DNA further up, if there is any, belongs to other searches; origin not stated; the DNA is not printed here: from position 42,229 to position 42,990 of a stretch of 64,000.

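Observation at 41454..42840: Two-gene module: a minimal CD-NTase/OAS-like nucleotidyltransferase followed by a Vsr/DUF559 PD-(D/E)xK nuclease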

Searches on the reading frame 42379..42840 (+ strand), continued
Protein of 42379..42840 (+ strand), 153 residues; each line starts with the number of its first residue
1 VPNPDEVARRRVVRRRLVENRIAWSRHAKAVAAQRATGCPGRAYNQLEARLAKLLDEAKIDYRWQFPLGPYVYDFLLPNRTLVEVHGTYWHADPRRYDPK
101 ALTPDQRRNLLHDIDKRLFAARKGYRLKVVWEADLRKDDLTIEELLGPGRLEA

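Call 92: fold_search(model_id=the predicted structure, library=viral)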
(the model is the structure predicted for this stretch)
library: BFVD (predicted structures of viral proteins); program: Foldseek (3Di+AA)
matches with E <= 10: 594; with E <= 0.001: 102
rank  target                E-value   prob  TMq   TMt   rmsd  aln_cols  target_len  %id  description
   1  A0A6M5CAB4            8.6e-09  1.00  0.60  0.36   5.3       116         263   28  (no name in the UniProt tables at hand)
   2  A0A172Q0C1            5.2e-08  1.00  0.64  0.32   6.4       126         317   26  DNA mismatch endonuclease [Acinetobacter phage vB_AbaM_ME3]
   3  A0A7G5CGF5            5.5e-08  1.00  0.57  0.31   8.6       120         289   30  (no name in the UniProt tables at hand)
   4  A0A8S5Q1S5            2.2e-07  1.00  0.57  0.28   1.5        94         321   26  Transcriptional repressor CTCF/DNA Complex factor zinc finger protein-DNA [Siphoviridae sp. ctLqe90]
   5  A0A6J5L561            7.9e-07  1.00  0.58  0.30  20.0       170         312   16  Nuclease associated modular domain 3 [uncultured Caudovirales phage]
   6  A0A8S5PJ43            1.3e-06  1.00  0.58  0.23   7.6       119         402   19  DNA mismatch endonuclease [Siphoviridae sp. ctL0q1]
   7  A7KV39                8.1e-06  1.00  0.50  0.29   1.7        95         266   26  (no name in the UniProt tables at hand)
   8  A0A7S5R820            1.1e-05  1.00  0.46  0.42  10.8       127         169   23  Homing endonuclease protein [Rhizobium phage RHph_Y65]
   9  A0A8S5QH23            1.3e-05  1.00  0.43  0.11   5.7        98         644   28  Endonuclease-like protein [Myoviridae sp. ctdNl2]
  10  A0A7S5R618            1.6e-05  1.00  0.46  0.34  10.5       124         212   21  (no name in the UniProt tables at hand)
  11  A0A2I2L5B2            1.8e-05  1.00  0.53  0.29   4.0       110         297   19  Endonuclease-like protein [Orpheovirus IHUMI-LCC2]
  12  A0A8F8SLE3            2.2e-05  1.00  0.52  0.30   2.8       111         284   20  (no name in the UniProt tables at hand)
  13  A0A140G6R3            2.2e-05  1.00  0.53  0.57   3.8       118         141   26  HNH endonuclease [Arthrobacter phage Kitkat]
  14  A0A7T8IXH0            2.5e-05  1.00  0.40  0.20   7.3       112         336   20  (no name in the UniProt tables at hand)
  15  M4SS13                4.9e-05  1.00  0.46  0.25   3.6       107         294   20  DUF559 domain-containing protein [Pseudoalteromonas phage pYD6-A]
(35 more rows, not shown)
